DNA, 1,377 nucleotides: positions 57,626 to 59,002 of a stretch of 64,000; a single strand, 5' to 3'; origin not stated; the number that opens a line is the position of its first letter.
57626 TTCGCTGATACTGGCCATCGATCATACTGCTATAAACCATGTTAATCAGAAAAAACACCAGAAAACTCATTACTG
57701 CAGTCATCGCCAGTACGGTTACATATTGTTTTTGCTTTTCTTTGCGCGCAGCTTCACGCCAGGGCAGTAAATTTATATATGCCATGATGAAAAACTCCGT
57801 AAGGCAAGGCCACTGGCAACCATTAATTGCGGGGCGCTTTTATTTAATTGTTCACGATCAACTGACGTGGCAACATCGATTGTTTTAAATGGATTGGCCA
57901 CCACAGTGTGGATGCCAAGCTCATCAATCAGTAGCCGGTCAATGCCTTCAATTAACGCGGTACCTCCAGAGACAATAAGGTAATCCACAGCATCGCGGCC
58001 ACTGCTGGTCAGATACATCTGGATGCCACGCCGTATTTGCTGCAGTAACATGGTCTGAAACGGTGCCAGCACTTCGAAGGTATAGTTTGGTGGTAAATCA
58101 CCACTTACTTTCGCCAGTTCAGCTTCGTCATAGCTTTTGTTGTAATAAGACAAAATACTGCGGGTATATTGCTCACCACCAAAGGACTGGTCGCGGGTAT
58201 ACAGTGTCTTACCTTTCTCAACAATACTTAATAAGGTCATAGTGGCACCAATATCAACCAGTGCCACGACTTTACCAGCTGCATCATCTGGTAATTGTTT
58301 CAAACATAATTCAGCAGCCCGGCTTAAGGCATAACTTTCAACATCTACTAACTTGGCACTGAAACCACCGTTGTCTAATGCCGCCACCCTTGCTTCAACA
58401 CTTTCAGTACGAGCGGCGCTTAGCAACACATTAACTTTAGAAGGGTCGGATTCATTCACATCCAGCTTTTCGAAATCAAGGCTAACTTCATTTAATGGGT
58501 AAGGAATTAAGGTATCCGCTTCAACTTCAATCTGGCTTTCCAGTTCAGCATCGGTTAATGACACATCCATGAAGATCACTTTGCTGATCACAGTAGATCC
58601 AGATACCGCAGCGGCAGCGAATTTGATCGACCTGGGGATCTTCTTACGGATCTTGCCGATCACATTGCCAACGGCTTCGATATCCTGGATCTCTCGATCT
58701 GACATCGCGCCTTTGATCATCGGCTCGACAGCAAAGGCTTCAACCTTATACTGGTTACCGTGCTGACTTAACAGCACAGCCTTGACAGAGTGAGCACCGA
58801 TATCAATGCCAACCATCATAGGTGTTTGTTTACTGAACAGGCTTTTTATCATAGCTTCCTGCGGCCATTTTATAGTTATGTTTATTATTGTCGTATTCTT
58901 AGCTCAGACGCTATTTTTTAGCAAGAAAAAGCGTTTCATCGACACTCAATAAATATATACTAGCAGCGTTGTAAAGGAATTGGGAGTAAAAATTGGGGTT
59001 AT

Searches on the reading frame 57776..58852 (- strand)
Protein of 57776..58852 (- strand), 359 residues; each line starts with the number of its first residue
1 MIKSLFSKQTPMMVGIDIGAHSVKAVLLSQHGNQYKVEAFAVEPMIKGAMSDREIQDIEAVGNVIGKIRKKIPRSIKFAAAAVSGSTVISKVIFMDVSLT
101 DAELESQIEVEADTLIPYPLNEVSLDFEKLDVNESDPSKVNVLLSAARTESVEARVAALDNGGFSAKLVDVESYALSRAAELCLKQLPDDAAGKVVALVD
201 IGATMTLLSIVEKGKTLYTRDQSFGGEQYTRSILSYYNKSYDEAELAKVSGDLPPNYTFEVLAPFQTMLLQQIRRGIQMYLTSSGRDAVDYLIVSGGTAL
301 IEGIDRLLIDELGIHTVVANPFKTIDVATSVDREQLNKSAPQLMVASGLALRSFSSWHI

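Call 56: search_protein_families(library=ncbifam, proteins=[window:57776-58852:-], max_evalue=1e-10)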
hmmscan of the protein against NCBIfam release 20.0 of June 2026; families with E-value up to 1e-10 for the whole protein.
window:57776-58852:- (359 aa): 3 families
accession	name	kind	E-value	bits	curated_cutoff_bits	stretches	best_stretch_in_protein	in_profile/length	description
TIGR01175.1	pilM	subfamily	3.3e-105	351.9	133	1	12-354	4-348/348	type IV pilus assembly protein PilM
NF045709.1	Amuc_1101_fam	equivalog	2.4e-30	105.9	650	1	13-250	7-233/608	Amuc_1101 family PilM-like pilus complex protein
NF011660.0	PRK15080.1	equivalog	4.1e-14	52.4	182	0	197-319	144-258/277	ethanolamine utilization protein EutJ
